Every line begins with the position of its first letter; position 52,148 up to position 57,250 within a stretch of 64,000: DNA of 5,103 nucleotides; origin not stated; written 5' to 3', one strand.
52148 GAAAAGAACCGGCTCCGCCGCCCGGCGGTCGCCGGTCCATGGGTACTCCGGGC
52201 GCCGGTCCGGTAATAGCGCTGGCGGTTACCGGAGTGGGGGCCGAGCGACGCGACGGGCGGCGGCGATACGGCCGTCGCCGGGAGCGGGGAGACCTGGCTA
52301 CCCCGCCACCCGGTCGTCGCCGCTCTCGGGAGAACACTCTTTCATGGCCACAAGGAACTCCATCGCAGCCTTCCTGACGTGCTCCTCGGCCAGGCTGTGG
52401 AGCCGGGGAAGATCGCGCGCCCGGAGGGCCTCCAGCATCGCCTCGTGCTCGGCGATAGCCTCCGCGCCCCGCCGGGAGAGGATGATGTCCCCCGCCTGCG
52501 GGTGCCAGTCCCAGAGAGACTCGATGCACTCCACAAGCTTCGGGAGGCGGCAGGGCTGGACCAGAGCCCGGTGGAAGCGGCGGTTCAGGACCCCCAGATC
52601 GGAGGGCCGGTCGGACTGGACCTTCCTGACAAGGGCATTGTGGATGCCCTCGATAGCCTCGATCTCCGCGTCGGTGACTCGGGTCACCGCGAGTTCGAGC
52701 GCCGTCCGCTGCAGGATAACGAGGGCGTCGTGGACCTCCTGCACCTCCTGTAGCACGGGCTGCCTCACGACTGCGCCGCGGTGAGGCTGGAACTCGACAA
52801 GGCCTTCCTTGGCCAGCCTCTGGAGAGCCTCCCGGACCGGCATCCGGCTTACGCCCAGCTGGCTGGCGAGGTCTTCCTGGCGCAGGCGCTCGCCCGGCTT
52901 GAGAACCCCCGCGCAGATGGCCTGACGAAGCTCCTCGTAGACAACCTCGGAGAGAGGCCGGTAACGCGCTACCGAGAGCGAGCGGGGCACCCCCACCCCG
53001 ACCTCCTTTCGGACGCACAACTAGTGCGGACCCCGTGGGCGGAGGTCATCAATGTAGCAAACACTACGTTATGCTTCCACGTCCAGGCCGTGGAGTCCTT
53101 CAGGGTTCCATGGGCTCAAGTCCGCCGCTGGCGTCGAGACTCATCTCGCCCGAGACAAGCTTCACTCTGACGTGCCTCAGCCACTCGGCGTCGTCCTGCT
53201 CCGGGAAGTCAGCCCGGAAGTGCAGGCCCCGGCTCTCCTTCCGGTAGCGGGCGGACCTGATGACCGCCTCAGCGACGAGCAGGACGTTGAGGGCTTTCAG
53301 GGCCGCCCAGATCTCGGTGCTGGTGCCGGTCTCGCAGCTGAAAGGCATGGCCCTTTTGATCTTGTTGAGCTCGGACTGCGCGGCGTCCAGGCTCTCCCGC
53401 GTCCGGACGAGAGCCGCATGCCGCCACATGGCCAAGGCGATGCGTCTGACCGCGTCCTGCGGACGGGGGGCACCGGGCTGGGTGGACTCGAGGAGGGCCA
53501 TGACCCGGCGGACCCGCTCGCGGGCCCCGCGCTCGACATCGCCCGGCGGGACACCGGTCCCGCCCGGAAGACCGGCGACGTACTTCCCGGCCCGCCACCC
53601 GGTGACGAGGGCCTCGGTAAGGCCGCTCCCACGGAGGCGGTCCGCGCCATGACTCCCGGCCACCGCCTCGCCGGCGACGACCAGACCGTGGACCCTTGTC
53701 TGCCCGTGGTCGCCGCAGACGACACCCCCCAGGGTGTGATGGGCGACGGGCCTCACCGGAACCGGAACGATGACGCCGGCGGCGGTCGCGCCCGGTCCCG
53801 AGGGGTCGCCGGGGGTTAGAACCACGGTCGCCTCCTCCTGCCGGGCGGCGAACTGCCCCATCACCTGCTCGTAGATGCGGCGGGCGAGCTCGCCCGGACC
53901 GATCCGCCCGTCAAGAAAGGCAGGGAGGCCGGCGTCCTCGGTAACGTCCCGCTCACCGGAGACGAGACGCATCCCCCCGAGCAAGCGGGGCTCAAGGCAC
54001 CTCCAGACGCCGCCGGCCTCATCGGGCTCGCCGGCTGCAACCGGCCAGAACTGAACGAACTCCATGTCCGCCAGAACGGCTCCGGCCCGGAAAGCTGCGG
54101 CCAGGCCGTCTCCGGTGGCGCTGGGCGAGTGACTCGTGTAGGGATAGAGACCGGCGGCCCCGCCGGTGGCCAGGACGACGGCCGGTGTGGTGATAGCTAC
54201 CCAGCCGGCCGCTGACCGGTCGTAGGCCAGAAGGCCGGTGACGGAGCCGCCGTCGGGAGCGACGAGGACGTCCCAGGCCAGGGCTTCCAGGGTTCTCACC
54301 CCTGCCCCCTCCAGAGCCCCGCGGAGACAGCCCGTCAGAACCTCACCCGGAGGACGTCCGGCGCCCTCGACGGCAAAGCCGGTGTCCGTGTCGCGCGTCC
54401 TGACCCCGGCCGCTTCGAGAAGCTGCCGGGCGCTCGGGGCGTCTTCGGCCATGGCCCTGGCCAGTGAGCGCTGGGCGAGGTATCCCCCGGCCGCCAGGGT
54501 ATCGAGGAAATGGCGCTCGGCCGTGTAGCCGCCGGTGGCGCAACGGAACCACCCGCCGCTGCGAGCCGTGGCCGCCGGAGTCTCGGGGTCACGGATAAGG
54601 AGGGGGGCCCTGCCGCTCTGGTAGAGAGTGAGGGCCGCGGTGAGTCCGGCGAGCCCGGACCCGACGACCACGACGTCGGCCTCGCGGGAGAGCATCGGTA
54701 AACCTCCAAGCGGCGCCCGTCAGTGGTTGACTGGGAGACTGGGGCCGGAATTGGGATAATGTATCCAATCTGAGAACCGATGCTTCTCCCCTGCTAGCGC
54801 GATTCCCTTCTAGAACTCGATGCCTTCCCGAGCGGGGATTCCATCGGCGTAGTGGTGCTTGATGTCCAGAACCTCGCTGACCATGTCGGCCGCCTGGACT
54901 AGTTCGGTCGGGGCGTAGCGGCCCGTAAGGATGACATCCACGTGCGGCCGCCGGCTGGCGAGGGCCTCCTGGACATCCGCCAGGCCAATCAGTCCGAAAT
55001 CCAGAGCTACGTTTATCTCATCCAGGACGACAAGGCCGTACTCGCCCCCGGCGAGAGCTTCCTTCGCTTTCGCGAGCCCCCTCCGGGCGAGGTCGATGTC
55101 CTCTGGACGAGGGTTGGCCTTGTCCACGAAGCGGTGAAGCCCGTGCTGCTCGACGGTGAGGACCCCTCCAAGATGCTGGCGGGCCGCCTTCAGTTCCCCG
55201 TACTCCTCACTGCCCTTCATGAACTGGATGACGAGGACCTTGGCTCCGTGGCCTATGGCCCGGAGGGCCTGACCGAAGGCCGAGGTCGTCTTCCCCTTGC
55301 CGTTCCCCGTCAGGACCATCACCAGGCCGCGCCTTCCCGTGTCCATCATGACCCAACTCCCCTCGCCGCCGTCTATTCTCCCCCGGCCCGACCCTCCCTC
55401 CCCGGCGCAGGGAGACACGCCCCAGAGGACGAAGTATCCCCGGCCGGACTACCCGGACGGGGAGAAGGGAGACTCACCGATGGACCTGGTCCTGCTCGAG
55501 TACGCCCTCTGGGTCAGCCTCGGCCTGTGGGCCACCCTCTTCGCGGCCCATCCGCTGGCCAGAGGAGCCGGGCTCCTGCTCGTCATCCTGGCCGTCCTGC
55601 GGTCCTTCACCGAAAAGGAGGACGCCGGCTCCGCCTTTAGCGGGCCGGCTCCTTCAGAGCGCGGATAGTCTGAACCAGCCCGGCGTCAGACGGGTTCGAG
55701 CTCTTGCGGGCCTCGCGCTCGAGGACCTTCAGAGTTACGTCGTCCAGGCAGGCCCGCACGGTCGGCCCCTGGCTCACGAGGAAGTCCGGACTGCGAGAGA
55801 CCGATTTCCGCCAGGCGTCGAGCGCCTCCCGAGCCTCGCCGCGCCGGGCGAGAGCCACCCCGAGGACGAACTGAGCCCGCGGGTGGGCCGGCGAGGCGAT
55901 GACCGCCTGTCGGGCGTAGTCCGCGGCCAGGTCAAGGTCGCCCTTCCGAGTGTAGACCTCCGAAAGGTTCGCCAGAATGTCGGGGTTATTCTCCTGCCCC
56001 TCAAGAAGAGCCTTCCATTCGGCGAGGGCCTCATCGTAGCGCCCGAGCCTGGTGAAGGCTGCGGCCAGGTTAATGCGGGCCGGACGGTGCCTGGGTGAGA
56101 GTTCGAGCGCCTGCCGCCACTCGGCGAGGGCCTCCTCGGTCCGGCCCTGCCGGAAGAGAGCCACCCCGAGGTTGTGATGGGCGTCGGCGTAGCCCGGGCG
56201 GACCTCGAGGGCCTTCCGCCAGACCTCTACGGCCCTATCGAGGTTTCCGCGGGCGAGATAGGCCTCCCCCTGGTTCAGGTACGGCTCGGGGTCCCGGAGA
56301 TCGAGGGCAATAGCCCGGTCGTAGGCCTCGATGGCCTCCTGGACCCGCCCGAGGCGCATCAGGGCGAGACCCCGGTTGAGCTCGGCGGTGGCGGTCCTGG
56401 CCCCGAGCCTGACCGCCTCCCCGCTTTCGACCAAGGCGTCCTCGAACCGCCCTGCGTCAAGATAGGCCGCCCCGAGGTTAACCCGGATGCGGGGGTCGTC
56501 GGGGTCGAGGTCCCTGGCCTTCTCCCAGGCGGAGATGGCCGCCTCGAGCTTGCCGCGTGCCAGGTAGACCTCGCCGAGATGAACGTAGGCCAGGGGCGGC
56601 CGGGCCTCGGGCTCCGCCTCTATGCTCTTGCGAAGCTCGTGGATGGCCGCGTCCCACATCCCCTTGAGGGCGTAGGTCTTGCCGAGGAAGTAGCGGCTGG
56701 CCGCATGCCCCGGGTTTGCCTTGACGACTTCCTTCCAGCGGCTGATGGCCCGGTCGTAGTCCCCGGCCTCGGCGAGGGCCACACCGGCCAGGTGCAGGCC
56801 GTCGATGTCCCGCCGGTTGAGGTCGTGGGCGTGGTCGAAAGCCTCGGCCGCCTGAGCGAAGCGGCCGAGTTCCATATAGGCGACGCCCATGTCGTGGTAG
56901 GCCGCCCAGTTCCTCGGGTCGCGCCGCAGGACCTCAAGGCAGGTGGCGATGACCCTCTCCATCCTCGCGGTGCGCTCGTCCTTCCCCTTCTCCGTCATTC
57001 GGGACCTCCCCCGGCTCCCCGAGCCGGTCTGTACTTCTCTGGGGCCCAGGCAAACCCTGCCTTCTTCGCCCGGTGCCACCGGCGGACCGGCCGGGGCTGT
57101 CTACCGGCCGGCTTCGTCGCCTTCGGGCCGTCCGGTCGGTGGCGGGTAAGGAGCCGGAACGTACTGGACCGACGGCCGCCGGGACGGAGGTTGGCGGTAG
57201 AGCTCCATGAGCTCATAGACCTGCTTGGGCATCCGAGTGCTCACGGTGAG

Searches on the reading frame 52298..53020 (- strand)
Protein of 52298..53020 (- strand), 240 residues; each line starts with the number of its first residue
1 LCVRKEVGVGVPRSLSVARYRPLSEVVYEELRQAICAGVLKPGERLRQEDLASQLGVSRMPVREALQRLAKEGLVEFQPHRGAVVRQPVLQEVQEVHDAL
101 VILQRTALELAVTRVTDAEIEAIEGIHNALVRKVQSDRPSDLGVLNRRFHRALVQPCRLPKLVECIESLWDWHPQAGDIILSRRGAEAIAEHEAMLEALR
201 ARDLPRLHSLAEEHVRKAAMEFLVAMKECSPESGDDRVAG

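Call 55: search_protein_families(library=pfam, proteins=[window:52298-53020:-], max_evalue=0.0001)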
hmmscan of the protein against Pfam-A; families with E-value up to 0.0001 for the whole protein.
window:52298-53020:- (240 aa): 5 families
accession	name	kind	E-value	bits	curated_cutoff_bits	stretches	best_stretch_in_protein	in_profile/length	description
PF00392.27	GntR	-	4e-22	78.1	27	1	24-85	2-64/64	Bacterial regulatory proteins, gntR family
PF07729.17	FCD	-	4.8e-18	66.2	24.3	1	95-216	1-124/125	FCD domain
PF13545.12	HTH_Crp_2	-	4.6e-06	27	27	1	45-81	22-57/70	Crp-like helix-turn-helix domain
PF01325.25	Fe_dep_repress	-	9e-06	26.2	26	1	47-83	24-60/60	Iron dependent repressor, N-terminal DNA binding domain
PF13412.12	HTH_24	-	1.8e-05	24.6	21.9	1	45-76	17-48/48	Winged helix-turn-helix DNA-binding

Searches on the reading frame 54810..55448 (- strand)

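Call 55: search_protein_families(library=pfam, proteins=[window:54810-55448:-], max_evalue=0.0001)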
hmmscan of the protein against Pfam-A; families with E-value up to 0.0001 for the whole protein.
window:54810-55448:- (212 aa): 1 family
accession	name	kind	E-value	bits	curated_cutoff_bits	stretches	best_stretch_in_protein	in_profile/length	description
PF02572.21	CobA_CobO_BtuR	-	1.2e-60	205.1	25.7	1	40-212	2-172/172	ATP:corrinoid adenosyltransferase BtuR/CobO/CobP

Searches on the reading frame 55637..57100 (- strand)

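Call 55: search_protein_families(library=pfam, proteins=[window:55637-57100:-], max_evalue=0.0001)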
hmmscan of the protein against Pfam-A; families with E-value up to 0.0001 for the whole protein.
window:55637-57100:- (487 aa): 30 families (the best 25 are shown)
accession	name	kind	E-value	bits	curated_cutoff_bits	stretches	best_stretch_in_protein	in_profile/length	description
PF07719.23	TPR_2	-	1.7e-63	206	27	5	305-338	1-34/34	Tetratricopeptide repeat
PF00515.34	TPR_1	-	7.6e-59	193.7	27.8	5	305-338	1-34/34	Tetratricopeptide repeat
PF13414.12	TPR_11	-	1.2e-54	182.1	26.8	5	278-319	1-42/42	TPR repeat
PF13432.12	TPR_16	-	2.9e-47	159.1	32.7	7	275-336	1-62/65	Tetratricopeptide repeat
PF13431.12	TPR_17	-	4.7e-43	142.3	24.4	1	294-325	2-33/34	Tetratricopeptide repeat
PF13181.12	TPR_8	-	3.7e-42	139.3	25.7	0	305-338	1-34/34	Tetratricopeptide repeat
PF14559.12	TPR_19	-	7.6e-41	138.7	25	4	315-375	1-61/68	Tetratricopeptide repeat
PF13424.12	TPR_12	-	3.6e-38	130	30.1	3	274-335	13-75/77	Tetratricopeptide repeat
PF13428.12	TPR_14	-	2.6e-36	120.8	23.5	2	171-211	3-43/44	Tetratricopeptide repeat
PF07721.20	TPR_4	-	1.6e-27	93.7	27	0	307-330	3-26/26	Tetratricopeptide repeat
PF13174.12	TPR_6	-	4.5e-26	90.1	26.3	0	103-131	4-32/33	Tetratricopeptide repeat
PF23914.1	TPR_CcmH_CycH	-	9.6e-24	84.4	42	1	246-339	59-155/158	Cytochrome c-type biogenesis protein H TPR domain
PF12895.13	ANAPC3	-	1.3e-23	83.5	27.2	0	301-360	19-77/82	Anaphase-promoting complex, cyclosome, subunit 3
PF13176.12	TPR_7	-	1.3e-22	78.3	27.9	0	244-272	6-36/36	Tetratricopeptide repeat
PF13374.12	TPR_10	-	2.5e-21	75.4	27.5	0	309-334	6-31/42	Tetratricopeptide repeat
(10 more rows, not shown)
